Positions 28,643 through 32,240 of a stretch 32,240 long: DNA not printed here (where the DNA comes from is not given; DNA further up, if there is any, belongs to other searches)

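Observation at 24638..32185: Two intact, anciently diverged PilY1-family genes in tandem, separated only by a PilE-type pilin gene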

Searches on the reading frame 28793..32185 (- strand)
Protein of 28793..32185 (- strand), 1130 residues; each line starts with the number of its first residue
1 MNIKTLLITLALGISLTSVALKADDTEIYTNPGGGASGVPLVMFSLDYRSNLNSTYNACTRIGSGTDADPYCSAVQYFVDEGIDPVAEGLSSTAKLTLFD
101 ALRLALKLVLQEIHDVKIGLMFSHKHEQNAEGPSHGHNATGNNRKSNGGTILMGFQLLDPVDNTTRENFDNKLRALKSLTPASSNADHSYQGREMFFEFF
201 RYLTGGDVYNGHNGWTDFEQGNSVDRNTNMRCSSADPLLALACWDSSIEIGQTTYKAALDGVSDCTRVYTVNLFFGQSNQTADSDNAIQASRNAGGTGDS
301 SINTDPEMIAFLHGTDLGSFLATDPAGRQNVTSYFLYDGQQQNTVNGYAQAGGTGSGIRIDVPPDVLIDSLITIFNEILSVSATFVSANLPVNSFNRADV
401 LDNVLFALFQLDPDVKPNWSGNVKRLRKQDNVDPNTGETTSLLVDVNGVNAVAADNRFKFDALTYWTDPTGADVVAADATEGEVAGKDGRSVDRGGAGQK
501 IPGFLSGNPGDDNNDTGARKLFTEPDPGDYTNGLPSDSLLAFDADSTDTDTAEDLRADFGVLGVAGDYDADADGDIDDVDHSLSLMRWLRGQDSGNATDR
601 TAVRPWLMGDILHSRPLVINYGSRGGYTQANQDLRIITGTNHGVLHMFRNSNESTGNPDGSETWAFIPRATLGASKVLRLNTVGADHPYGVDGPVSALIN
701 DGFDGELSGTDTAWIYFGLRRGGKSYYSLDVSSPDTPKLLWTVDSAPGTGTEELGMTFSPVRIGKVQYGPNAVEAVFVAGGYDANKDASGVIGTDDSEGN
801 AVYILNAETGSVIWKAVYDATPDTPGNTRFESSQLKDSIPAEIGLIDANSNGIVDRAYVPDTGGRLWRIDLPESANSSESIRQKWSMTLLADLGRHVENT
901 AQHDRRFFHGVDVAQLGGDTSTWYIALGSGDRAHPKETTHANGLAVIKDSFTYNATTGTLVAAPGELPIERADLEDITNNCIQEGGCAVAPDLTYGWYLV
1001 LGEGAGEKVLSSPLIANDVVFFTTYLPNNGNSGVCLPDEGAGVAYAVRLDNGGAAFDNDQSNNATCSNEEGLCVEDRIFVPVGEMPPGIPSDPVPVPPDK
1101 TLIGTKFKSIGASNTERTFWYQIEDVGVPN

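Call 7: search_protein_families(library=pfam, proteins=[window:28793-32185:-], max_evalue=0.01)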
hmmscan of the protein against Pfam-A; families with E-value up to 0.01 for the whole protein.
window:28793-32185:- (1130 aa): 1 family
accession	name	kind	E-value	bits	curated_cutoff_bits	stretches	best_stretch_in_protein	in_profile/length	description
PF05567.17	T4P_PilY1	-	1.4e-19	70.8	28.1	1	628-877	37-289/411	PilY1 beta-propeller domain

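Call 59: search_protein_families(library=ncbifam, proteins=[window:28793-32185:-], max_evalue=0.001)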
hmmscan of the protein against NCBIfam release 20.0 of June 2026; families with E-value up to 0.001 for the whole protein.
window:28793-32185:- (1130 aa): 1 family
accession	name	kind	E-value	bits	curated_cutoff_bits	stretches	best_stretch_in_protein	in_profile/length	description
NF040838.1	T4_PilC_Neiss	equivalog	3.5e-08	31.9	350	1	689-883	595-765/1037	PilC family type IV pilus tip adhesin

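Call 82: find_homologous_proteins(query=window:28793-32185:-, max_evalue=1e-50)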
Query window:28793-32185:- (1130 aa): 633 proteins with E <= 1e-50 among 8000 candidates; the best 120 are listed.
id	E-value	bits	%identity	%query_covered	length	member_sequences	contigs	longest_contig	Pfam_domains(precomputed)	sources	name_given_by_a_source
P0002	0.0e+0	2595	100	100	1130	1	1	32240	PF05567.18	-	-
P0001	0.0e+0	1422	59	100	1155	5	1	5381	PF05567.18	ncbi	-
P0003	1.6e-270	919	45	100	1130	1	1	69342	-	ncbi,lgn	-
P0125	2.7e-263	895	45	95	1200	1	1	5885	-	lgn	-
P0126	7.2e-258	877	43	100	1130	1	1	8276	PF05567.18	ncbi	-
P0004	3.7e-233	795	43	99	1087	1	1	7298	PF05567.18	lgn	-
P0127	6.9e-229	781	40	98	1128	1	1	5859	-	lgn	-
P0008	8.0e-228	778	42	99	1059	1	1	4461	PF05567.18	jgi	jgi:type IV pilus assembly protein PilY1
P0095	2.3e-227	776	42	100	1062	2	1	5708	PF05567.18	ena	-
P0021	1.9e-226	773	42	99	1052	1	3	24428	PF05567.18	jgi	-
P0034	7.6e-225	768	42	99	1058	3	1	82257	PF05567.18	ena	-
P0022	1.5e-224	767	42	98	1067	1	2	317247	PF05567.18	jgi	jgi:type IV pilus assembly protein PilY1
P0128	4.5e-224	765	42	99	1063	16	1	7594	PF05567.18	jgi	jgi:type IV pilus assembly protein PilY1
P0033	1.2e-223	764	40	99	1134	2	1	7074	PF05567.18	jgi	-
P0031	2.0e-223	763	42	100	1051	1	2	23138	PF05567.18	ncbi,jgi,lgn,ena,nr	ncbi:MAG: PilC/PilY family type IV pilus protein [Gammaproteobacteria bacterium]|nr:PilC/PilY family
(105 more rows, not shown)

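Call 84: find_encoding_contigs(protein=P0125, flank=10000, max_places=3)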
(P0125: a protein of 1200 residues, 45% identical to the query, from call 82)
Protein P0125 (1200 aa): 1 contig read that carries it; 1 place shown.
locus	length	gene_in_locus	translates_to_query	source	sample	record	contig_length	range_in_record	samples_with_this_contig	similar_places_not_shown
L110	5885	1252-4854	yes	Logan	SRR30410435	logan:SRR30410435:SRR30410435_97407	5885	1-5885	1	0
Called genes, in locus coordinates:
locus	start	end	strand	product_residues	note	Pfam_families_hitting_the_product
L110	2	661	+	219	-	?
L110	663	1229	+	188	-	PF14341:PilX_N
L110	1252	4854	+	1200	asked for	-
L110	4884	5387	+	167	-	PF07963:N_methyl, PF16732:ComP_DUS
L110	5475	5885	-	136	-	?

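Call 85: find_encoding_contigs(protein=P0126, flank=10000, max_places=3)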
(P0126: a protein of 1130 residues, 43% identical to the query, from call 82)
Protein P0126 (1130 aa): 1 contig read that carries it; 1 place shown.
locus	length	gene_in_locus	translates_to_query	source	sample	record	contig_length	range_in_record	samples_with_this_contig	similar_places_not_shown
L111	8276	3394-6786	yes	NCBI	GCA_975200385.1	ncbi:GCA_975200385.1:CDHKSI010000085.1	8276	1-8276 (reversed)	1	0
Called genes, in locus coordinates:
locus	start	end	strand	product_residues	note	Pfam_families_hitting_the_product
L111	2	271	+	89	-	?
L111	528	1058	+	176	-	PF07963:N_methyl (weak), PF12019:GspH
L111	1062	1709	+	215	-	PF07963:N_methyl (weak), PF22150:Tt1218-like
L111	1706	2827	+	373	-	PF07963:N_methyl (weak), PF16074:PilW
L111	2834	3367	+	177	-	PF14341:PilX_N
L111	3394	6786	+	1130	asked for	PF05567:T4P_PilY1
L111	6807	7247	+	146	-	PF07963:N_methyl, PF16732:ComP_DUS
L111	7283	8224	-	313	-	PF02401:LYTB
